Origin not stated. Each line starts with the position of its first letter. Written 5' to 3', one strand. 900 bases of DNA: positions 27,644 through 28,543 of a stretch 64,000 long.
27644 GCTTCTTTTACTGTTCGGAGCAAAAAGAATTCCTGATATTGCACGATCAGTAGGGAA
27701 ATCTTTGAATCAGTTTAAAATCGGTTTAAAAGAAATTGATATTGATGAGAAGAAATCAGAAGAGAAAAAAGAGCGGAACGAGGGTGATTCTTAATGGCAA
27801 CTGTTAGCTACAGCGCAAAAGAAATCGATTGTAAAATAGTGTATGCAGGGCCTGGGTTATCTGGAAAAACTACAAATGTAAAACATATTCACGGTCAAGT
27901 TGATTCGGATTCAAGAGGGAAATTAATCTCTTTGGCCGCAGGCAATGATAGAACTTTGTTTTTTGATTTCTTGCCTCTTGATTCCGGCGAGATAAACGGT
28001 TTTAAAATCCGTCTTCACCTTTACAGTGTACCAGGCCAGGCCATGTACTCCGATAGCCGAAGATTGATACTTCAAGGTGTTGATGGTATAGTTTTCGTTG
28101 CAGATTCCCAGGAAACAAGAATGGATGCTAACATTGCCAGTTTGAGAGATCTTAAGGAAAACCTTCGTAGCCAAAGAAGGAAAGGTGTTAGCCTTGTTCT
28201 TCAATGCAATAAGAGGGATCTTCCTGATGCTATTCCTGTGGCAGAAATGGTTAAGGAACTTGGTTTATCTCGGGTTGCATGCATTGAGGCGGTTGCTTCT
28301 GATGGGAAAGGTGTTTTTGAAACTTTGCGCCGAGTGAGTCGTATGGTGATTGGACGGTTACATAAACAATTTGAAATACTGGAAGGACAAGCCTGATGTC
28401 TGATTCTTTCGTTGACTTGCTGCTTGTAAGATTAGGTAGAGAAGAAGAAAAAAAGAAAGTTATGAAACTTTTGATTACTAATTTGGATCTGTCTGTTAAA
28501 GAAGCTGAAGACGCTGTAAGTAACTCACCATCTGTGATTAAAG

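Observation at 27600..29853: tatA - MglA-like GTPase - zinc-ribbon membrane protein: an MglB-less MglA module translationally coupled to a Tat component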

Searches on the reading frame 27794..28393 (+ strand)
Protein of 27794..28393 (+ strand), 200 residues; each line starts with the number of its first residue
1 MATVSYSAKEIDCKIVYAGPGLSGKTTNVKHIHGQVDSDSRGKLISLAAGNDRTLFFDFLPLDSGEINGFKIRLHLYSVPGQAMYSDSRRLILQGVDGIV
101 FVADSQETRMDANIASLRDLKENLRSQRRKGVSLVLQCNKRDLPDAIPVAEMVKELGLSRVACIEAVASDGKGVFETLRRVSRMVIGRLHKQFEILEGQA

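Call 4: search_protein_families(library=pfam, proteins=[window:27794-28393:+], max_evalue=0.1)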
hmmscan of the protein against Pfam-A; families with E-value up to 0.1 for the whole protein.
window:27794-28393:+ (200 aa): 7 families
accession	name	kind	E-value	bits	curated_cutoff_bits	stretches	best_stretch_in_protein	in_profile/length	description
PF00025.27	Arf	-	1.3e-10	41.5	22.3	1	68-183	54-172/174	ADP-ribosylation factor family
PF00071.28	Ras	-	0.00028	21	21.6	1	64-183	40-158/162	Ras family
PF00009.33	GTP_EFTU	-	0.00032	20.8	26.5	1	71-157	68-147/188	Elongation factor Tu GTP binding domain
PF04670.18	Gtr1_RagA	-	0.0019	18.1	22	1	71-130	47-111/232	Gtr1/RagA G protein conserved region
PF08477.19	Roc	-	0.015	16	27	1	14-142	1-119/119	Ras of Complex, Roc, domain of DAPkinase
PF00875.24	DNA_photolyase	-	0.041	14.3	26.6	1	106-178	44-109/164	DNA photolyase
PF00503.26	G-alpha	-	0.07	12.7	48.8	0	9-33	19-42/333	G-protein alpha subunit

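Call 9: search_protein_families(library=ncbifam, proteins=[window:27794-28393:+], max_evalue=0.1)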
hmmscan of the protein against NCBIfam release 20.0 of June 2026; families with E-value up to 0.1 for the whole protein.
window:27794-28393:+ (200 aa): 3 families
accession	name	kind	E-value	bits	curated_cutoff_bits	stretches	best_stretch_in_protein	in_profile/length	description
TIGR00231.1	small_GTP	domain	3.1e-06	27.1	42.5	1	13-156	4-139/164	GTP-binding protein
TIGR01087.1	murD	equivalog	0.049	12.7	211.95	0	93-123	311-341/441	UDP-N-acetylmuramoyl-L-alanine--D-glutamate ligase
TIGR03594.1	GTPase_EngA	equivalog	0.087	11.8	306.7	0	91-177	75-152/432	ribosome biogenesis GTPase Der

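Call 10: search_solved_structures(query=window:27794-28393:+, max_evalue=0.001, show_alignments=2)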
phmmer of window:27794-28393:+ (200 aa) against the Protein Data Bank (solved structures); distinct sequences matched with E-value up to 0.001: 80 (the best 60 are shown).
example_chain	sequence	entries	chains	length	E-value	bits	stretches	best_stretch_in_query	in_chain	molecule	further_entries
3t12_A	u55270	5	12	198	3.2e-63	216.2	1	1-189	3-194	Gliding protein mglA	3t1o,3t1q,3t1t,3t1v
6h17_A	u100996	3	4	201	1.7e-62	213.8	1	1-191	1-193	Mutual gliding-motility protein MglA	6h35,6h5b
6hjh_A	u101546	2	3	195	1.8e-62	213.7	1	1-191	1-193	Mutual gliding-motility protein MglA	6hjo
5ymx_A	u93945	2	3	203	1.9e-62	213.7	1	1-191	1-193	Mutual gliding-motility protein MglA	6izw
6pta_A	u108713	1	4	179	1.4e-07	34.9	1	72-184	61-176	ADP-ribosylation factor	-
5uf8_A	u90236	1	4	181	1.9e-07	34.4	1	72-181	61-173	Potential ADP-ribosylation factor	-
2b6h_A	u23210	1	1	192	2.2e-07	34.2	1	75-181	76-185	ADP-ribosylation factor 5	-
3tjz_A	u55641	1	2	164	1.1e-06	31.9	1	72-183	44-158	ADP-ribosylation factor 1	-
5a1u_A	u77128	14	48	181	1.3e-06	31.7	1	72-183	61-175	ADP-RIBOSYLATION FACTOR 1 | ARF1 isoform 1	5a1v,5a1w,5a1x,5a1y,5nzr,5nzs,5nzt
2k5u_A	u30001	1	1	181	1.3e-06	31.7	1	72-183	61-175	ADP-ribosylation factor 1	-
4m9q_A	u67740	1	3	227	1.4e-06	31.6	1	54-161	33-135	ARF-like GTPase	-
1z6x_A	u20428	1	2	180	1.6e-06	31.3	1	76-182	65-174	ADP-ribosylation factor 4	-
9m1i_G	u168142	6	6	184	1.9e-06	31.1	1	12-152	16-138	ADP-ribosylation factor-like protein 2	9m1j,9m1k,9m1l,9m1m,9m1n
1ksg_A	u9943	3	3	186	2e-06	31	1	11-156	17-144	arf-like protein 2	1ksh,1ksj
3doe_A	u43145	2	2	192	2.2e-06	30.9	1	12-152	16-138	ADP-ribosylation factor-like protein 2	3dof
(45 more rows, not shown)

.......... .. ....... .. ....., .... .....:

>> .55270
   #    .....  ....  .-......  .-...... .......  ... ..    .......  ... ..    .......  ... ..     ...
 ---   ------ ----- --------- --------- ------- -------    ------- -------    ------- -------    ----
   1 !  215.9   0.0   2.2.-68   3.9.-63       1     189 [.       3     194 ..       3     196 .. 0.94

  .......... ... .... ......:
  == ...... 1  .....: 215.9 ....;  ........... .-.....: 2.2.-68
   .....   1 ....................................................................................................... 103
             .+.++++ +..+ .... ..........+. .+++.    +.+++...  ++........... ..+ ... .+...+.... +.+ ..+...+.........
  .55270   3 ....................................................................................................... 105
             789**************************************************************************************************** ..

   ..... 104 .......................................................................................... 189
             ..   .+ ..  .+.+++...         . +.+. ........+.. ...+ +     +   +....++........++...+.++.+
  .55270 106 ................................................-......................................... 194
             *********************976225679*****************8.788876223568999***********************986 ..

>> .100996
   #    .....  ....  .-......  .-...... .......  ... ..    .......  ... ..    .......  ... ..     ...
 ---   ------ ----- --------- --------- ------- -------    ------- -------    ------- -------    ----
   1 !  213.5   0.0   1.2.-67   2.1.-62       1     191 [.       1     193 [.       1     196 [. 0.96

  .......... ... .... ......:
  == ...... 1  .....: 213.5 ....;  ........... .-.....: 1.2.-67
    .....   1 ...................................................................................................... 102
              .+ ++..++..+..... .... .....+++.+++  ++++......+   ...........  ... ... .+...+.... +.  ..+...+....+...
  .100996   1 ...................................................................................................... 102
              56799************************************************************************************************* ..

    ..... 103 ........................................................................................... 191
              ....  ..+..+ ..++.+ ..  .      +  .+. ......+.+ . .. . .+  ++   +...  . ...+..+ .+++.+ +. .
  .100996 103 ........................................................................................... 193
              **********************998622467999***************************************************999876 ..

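Call 38: find_homologous_proteins(query=window:27794-28393:+, max_evalue=1e-10)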
Query window:27794-28393:+ (200 aa): 7760 proteins with E <= 1e-10 among 8000 candidates; the best 120 are listed.
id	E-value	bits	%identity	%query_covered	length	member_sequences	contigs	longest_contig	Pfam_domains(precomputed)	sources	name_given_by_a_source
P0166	1.5e-124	431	100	100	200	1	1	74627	PF00025.28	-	-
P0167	3.0e-119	414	95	100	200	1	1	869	PF00025.28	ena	-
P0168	4.0e-119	413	95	100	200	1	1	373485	PF00025.28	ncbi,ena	-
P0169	1.5e-118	411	95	100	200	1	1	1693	PF00025.28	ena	-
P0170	5.3e-118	409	94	100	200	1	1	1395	PF00025.28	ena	-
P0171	3.8e-117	407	94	100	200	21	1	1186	PF00025.28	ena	-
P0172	5.3e-117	406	94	100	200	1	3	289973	PF00025.28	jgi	jgi:signal recognition particle receptor subunit beta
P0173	1.9e-116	404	93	100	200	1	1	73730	PF00025.28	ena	-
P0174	5.2e-116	403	93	100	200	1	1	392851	PF00025.28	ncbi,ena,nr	ncbi:MAG: gliding-motility protein MglA [Candidatus Sabulitectum sp.]|nr:gliding-motility protein Mg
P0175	1.9e-115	401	93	100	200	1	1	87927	PF00025.28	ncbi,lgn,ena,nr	ncbi:MAG: GTPase domain-containing protein [Candidatus Sabulitectum sp.]|nr:GTPase domain-containing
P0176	1.3e-114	398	92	100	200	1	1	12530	PF00025.28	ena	-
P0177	1.7e-114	398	93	100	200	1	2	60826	PF00025.28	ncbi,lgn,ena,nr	ncbi:MAG: gliding-motility protein MglA [Candidatus Sabulitectum sp.]|nr:gliding-motility protein Mg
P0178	2.5e-114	398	92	100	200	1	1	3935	PF00025.28,PF00071.29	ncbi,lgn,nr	ncbi:MAG: ADP-ribosylation factor-like protein [Candidatus Fermentibacteria bacterium]|nr:ADP-ribosy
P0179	4.7e-114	397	92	100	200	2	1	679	PF00025.28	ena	-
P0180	1.7e-113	395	89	100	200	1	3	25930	PF00025.28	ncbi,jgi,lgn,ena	-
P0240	4.4e-64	234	59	95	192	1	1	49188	PF00025.28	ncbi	ncbi:MAG TPA: ADP-ribosylation factor-like protein [Longimicrobiales bacterium]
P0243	9.0e-64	233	57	96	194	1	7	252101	PF00025.28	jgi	jgi:small GTP-binding protein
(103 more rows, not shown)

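Call 39: find_encoding_contigs(protein=P0240, flank=6000, max_places=1)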
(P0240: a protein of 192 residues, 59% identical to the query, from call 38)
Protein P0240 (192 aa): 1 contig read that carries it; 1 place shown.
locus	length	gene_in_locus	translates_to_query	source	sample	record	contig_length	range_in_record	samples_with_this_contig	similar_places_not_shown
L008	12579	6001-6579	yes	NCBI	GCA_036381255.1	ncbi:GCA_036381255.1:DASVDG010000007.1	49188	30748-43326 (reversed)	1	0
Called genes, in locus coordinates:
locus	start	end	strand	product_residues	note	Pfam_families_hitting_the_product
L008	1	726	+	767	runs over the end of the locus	PF03772:Competence, PF00753:Lactamase_B, PF12706:Lactamase_B_2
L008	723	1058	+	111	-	PF13699:eCIS_core (weak)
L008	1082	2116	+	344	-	PF00316:FBPase, PF18913:FBPase_C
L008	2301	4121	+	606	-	PF05496:RuvB_N (faint), PF13177:DNA_pol3_delta2, PF13401:AAA_22 (weak), PF13604:AAA_30 (faint), PF00004:AAA, PF22608:DNAX_ATPase_lid, PF12169:DNA_pol3_gamma3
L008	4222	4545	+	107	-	PF02575:YbaB_DNA_bd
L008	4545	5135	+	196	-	PF21176:RecR_HhH, PF02132:RecR_ZnF, PF01751:Toprim, PF13662:Toprim_4, PF21175:RecR_C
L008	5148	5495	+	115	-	-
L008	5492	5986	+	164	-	PF03259:Robl_LC7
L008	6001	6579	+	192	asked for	PF00025:Arf (weak)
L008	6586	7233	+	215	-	PF01066:CDP-OH_P_transf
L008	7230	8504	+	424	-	PF00994:MoCF_biosynth, PF18146:CinA_KH, PF02464:CinA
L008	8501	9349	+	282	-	PF00561:Abhydrolase_1, PF12146:Hydrolase_4, PF12697:Abhydrolase_6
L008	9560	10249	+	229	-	PF01025:GrpE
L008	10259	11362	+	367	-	PF00226:DnaJ, PF01556:DnaJ_C, PF00684:DnaJ_CXXCXGXG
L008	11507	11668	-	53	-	-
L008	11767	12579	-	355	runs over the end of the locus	PF03054:tRNA_Me_trans, PF20259:tRNA_Me_trans_M, PF20258:tRNA_Me_trans_C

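Call 40: find_encoding_contigs(protein=P0243, flank=6000, max_places=1)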
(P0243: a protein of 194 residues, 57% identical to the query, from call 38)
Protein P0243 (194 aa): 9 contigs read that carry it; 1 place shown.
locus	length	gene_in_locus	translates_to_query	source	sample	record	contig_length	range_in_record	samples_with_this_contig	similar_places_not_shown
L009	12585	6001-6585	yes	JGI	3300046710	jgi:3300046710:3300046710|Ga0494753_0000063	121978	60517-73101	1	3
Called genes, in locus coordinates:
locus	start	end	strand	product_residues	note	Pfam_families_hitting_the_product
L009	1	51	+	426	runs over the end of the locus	PF12704:MacB_PCD, PF02687:FtsX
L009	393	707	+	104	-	PF06155:GBBH-like_N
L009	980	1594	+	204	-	PF04542:Sigma70_r2, PF08281:Sigma70_r4_2, PF04545:Sigma70_r4 (weak)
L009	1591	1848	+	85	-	PF13490:zf-HC2 (weak)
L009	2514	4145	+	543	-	PF05496:RuvB_N (weak), PF13191:AAA_16 (weak), PF13177:DNA_pol3_delta2, PF13401:AAA_22 (weak), PF13604:AAA_30 (weak), PF00004:AAA, PF22608:DNAX_ATPase_lid, PF12169:DNA_pol3_gamma3, +1 more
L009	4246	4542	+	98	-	PF02575:YbaB_DNA_bd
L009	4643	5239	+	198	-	PF21176:RecR_HhH, PF02132:RecR_ZnF, PF13662:Toprim_4, PF01751:Toprim, PF21175:RecR_C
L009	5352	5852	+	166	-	PF03259:Robl_LC7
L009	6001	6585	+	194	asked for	PF00025:Arf (weak)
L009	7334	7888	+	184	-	-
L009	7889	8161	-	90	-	-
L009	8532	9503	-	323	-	PF00941:FAD_binding_5, PF03450:CO_deh_flav_C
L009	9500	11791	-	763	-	PF01315:Ald_Xan_dh_C, PF02738:MoCoBD_1, PF20256:MoCoBD_2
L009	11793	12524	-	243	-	PF00111:Fer2, PF01799:Fer2_2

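Call 47: search_solved_structures(query=L008:5492-5983:+, max_evalue=0.01, show_alignments=4)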
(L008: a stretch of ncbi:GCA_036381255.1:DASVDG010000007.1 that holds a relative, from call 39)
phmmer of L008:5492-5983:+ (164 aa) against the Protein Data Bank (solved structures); distinct sequences matched with E-value up to 0.01: 14.
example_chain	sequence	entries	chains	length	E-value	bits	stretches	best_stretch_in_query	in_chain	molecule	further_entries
6h5b_B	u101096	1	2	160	7e-24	87.8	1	17-164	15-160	MglB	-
6izw_B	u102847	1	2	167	8.2e-24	87.6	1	17-164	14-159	Gliding motility protein MglB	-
6hjm_A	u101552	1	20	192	1.2e-23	87.1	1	15-164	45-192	MglB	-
7bie_A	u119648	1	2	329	5.4e-12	49.3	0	32-71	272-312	nvWRAP-T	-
3t1r_A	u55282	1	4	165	1.1e-11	48.2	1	26-157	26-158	Gliding protein MglB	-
7bid_A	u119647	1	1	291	1.2e-11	48.1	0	32-71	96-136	v31WRAP-T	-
7bif_A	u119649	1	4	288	1.3e-11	48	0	32-70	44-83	v22WRAP-T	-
3t12_B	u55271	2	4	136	1.9e-11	47.5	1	26-133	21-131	Gliding protein MglB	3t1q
1j3w_A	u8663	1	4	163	3.2e-11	46.8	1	26-158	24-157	Giding protein-mglB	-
3t1s_A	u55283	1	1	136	3.8e-11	46.5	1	26-132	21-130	Gliding protein MglB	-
3t1x_A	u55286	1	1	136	6.2e-11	45.8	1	26-132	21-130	Gliding protein MglB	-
7big_A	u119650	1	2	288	1.7e-10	44.4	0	34-75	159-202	v13WRAP-T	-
6r60_A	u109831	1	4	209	2.8e-05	27.5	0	34-79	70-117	WD-40 repeat protein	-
6r5y_A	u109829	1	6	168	0.0012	22.2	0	32-71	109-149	WD-40 repeat protein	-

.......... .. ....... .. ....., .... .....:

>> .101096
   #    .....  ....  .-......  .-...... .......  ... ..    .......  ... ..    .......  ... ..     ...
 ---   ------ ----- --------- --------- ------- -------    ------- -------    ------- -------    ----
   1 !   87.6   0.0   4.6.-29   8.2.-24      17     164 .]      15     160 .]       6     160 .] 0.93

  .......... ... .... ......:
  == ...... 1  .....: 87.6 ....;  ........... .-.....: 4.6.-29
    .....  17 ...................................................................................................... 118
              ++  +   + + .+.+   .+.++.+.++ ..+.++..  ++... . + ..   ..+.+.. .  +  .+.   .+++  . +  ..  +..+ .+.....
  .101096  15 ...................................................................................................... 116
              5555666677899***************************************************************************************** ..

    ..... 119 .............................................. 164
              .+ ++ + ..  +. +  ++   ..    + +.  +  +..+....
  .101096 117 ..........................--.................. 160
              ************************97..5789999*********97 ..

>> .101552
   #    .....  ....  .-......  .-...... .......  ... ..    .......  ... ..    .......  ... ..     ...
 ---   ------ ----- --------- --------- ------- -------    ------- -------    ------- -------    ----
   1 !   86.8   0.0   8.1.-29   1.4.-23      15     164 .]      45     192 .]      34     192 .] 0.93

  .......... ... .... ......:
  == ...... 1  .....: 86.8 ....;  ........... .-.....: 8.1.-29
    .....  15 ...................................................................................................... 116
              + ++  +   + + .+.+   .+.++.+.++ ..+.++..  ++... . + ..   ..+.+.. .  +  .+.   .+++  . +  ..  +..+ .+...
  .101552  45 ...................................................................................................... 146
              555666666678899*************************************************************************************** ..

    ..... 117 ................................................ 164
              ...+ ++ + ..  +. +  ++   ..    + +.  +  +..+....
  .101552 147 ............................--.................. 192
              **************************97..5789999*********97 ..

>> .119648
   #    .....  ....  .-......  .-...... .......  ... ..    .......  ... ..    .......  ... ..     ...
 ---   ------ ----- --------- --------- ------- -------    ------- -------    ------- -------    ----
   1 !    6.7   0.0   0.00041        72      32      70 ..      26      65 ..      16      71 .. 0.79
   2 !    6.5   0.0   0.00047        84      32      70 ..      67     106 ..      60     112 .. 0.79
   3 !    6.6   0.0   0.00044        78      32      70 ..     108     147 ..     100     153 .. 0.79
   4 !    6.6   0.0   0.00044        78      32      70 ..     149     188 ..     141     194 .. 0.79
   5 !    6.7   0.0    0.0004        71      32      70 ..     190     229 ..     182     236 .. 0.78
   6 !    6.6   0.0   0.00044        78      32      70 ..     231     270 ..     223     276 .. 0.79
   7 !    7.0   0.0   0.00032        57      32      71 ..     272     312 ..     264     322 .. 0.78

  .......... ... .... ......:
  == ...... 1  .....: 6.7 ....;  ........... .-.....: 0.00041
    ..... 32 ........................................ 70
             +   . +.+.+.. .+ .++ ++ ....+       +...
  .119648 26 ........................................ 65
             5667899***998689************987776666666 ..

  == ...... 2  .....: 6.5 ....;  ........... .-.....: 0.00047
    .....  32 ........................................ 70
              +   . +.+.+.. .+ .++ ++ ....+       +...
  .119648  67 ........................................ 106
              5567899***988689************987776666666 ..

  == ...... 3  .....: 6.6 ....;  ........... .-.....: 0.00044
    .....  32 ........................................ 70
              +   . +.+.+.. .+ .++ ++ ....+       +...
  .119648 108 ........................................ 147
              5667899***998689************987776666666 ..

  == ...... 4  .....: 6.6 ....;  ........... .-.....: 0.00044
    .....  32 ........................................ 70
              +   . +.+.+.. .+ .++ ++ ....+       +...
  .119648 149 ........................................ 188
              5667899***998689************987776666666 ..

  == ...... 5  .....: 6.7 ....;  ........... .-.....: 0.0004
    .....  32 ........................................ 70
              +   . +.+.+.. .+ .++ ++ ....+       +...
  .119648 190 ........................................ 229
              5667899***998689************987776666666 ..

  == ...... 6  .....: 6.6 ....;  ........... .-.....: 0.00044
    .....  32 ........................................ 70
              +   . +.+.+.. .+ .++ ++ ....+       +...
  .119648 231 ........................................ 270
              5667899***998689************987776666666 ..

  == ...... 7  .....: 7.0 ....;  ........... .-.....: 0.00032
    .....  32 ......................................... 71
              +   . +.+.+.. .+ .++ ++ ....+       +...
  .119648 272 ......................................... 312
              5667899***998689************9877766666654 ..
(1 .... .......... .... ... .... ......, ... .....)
